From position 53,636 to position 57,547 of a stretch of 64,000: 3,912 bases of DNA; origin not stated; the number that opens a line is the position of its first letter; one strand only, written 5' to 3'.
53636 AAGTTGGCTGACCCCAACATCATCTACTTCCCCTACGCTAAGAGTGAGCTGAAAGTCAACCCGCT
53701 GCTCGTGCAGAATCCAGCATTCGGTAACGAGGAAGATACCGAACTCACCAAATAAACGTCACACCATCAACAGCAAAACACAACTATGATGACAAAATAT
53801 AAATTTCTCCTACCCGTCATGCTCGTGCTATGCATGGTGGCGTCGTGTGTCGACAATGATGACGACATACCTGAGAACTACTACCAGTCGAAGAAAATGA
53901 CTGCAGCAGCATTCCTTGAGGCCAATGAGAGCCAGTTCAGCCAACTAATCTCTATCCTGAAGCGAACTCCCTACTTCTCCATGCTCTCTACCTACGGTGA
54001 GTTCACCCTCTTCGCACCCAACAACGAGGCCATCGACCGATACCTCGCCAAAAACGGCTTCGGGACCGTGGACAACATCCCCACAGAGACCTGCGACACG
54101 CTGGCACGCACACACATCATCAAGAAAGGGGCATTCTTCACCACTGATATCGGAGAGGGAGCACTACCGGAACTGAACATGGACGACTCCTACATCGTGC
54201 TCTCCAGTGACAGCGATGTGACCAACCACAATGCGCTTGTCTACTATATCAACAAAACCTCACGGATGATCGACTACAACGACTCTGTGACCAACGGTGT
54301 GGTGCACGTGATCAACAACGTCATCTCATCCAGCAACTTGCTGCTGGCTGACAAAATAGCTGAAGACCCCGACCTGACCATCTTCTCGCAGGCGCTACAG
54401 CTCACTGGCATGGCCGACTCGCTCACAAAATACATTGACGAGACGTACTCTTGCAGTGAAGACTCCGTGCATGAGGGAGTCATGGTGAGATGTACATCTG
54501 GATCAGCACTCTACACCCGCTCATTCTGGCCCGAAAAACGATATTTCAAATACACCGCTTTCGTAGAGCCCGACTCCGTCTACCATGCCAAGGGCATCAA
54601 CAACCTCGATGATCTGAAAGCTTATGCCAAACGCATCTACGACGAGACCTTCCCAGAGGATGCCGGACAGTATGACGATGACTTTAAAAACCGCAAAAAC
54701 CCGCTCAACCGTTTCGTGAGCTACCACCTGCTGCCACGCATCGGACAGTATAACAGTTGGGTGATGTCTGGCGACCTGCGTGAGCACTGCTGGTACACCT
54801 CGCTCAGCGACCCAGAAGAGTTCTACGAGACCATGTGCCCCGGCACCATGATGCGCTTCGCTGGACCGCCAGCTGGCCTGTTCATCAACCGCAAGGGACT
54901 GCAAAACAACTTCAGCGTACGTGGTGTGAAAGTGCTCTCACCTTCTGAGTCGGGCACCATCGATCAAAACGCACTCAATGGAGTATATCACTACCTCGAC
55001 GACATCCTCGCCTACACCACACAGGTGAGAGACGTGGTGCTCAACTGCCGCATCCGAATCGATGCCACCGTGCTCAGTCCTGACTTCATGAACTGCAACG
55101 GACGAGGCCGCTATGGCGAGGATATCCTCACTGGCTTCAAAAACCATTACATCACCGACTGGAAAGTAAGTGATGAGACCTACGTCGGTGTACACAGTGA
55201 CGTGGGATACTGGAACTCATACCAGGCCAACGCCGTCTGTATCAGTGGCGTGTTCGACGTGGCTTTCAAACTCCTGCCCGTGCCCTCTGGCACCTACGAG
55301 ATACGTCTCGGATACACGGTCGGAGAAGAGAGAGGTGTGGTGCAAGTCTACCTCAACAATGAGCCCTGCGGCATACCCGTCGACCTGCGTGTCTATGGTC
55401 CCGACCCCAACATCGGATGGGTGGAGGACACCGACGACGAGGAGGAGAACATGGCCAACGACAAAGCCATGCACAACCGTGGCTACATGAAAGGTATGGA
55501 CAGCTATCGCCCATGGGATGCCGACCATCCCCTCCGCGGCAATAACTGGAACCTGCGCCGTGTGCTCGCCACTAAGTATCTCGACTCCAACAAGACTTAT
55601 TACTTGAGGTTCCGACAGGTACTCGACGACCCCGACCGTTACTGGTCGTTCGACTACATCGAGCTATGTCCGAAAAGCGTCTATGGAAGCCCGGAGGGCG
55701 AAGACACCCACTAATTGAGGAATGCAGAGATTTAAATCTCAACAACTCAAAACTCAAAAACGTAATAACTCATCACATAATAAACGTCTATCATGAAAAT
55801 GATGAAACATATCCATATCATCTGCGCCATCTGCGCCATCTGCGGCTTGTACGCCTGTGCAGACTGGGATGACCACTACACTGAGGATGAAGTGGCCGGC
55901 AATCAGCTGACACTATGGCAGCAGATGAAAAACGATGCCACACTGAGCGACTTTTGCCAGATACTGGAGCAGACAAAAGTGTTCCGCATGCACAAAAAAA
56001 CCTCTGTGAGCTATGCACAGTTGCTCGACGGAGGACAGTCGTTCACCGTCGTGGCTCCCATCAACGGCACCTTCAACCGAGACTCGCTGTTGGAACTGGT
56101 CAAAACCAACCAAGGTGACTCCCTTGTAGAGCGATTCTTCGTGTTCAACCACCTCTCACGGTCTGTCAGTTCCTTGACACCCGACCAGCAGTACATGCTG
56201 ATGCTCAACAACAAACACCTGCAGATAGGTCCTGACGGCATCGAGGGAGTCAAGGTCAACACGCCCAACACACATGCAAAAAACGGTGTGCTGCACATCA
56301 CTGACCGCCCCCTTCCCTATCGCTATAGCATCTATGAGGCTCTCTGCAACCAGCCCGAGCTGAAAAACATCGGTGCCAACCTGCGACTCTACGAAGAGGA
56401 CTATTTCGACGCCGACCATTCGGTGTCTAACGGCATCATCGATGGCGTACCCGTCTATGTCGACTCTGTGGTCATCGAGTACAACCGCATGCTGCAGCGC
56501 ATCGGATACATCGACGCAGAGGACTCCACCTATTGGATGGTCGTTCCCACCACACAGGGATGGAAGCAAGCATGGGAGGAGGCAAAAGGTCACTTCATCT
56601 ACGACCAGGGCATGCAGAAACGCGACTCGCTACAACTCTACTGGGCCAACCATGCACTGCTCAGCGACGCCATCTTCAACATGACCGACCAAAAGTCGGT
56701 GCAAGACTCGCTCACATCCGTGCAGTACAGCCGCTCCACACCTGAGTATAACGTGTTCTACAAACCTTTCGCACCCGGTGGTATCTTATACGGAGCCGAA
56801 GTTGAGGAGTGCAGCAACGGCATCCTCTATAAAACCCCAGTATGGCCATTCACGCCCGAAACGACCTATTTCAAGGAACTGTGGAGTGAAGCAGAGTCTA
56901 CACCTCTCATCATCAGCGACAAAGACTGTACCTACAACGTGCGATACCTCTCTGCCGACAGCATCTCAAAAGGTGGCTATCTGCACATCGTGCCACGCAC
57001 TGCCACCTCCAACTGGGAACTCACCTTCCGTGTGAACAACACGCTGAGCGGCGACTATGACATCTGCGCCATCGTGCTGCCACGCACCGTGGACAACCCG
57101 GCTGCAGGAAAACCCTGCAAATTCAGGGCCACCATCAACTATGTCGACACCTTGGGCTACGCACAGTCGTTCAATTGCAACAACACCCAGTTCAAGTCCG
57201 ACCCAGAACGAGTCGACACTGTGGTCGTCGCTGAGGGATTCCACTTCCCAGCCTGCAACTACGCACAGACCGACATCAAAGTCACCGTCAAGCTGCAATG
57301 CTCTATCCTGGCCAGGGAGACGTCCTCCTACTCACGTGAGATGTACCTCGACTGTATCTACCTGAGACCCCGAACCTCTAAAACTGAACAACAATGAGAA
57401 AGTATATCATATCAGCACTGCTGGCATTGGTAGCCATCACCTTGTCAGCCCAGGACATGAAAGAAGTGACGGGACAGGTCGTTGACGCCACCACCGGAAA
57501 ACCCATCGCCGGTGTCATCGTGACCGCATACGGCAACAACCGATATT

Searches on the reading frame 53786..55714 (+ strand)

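Call 7: search_protein_families(library=pfam, proteins=[window:53786-55714:+])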
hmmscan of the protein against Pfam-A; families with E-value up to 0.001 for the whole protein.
window:53786-55714:+ (642 aa): 1 family
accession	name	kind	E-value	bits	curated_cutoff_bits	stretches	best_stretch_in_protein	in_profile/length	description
PF02469.27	Fasciclin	-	3e-15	57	22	1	50-180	2-121/123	Fasciclin domain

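Call 8: search_protein_families(library=ncbifam, proteins=[window:53786-55714:+])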
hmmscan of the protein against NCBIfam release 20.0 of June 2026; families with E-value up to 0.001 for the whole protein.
window:53786-55714:+ (642 aa): 0 families

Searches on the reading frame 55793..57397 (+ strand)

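Call 7: search_protein_families(library=pfam, proteins=[window:55793-57397:+])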
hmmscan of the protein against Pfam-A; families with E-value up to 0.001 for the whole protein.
window:55793-57397:+ (534 aa): 1 family
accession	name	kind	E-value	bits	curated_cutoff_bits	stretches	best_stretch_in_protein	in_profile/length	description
PF02469.27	Fasciclin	-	1.1e-07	32.5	22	1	73-174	14-121/123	Fasciclin domain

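Call 8: search_protein_families(library=ncbifam, proteins=[window:55793-57397:+])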
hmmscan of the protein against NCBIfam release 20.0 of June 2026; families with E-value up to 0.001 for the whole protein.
window:55793-57397:+ (534 aa): 0 families
